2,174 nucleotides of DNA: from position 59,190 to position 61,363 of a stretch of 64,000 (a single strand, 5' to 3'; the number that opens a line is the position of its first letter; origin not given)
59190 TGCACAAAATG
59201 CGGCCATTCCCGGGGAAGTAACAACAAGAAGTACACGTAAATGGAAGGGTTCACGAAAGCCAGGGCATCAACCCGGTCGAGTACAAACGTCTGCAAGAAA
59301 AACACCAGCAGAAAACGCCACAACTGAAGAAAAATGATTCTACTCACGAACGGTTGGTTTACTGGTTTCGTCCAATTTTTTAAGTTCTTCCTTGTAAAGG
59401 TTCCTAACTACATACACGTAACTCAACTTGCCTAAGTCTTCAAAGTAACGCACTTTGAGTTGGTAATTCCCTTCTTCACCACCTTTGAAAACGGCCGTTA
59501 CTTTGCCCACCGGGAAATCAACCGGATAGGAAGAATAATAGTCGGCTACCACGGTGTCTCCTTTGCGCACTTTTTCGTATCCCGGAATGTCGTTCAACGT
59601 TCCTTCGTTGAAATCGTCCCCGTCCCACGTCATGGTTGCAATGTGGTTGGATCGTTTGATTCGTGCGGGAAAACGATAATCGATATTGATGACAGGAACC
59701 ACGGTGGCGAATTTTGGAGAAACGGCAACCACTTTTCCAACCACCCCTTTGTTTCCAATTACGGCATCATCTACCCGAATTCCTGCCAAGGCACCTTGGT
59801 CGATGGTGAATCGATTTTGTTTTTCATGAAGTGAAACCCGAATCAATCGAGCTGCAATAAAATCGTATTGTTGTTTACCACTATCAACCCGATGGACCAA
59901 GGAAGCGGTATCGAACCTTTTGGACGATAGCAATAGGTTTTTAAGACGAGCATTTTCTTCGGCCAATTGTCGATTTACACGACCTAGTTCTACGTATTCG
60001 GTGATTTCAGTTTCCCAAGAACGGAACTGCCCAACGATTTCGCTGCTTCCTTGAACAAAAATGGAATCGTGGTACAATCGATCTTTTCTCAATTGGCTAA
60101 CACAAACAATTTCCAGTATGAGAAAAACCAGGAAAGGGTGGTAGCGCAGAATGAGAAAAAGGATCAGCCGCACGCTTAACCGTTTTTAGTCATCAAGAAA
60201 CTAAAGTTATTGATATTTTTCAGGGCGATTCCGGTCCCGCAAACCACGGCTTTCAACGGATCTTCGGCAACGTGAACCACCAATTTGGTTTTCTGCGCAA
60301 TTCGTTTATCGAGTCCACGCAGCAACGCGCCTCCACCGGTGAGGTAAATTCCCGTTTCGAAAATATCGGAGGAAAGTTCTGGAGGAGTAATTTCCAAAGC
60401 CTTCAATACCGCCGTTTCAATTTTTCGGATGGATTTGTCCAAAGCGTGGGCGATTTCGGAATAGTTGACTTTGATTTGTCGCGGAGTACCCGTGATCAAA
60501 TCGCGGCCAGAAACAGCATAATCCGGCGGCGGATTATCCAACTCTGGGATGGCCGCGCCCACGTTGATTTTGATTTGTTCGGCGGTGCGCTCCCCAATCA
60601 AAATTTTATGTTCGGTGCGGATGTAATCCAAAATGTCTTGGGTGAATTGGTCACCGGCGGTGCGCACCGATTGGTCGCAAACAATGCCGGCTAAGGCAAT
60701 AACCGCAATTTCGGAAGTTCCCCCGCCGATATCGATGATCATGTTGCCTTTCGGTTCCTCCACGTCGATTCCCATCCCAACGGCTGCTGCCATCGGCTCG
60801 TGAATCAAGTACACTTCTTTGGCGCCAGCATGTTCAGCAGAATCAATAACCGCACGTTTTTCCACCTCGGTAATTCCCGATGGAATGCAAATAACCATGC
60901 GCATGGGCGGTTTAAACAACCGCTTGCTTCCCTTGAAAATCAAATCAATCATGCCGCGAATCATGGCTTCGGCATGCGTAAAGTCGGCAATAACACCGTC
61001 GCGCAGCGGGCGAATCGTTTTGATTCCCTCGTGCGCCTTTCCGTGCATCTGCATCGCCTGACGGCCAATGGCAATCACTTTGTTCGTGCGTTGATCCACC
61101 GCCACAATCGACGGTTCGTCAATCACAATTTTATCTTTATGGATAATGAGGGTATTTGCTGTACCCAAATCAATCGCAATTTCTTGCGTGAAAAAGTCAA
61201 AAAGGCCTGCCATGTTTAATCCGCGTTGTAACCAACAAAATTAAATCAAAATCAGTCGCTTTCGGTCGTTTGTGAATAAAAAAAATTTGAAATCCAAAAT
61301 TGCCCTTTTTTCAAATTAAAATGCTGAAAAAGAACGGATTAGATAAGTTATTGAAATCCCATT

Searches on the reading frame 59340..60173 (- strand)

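Call 87: search_protein_families(library=pfam, proteins=[window:59340-60173:-], max_evalue=0.00001)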
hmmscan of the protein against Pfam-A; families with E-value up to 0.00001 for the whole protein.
window:59340-60173:- (277 aa): 1 family
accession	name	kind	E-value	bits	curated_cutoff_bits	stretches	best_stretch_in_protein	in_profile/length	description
PF04085.20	MreC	-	1.8e-30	106.1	28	1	111-256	2-146/147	Rod shape-determining protein MreC, barrel core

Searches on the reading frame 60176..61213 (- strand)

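Call 87: search_protein_families(library=pfam, proteins=[window:60176-61213:-], max_evalue=0.00001)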
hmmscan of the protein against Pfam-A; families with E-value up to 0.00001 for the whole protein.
window:60176-61213:- (345 aa): 4 families
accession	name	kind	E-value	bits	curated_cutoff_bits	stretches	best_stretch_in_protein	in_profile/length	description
PF06723.19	MreB_Mbl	-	1.7e-125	418.6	27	1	10-336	2-324/327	MreB/Mbl protein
PF00012.26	HSP70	-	1e-10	41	20.6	1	104-203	134-239/599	Hsp70 protein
PF14450.12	FtsA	-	2.4e-10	41.3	31.8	1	159-318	2-112/127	Cell division protein FtsA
PF00022.25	Actin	-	3e-06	26.5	27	0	34-201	31-190/410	Actin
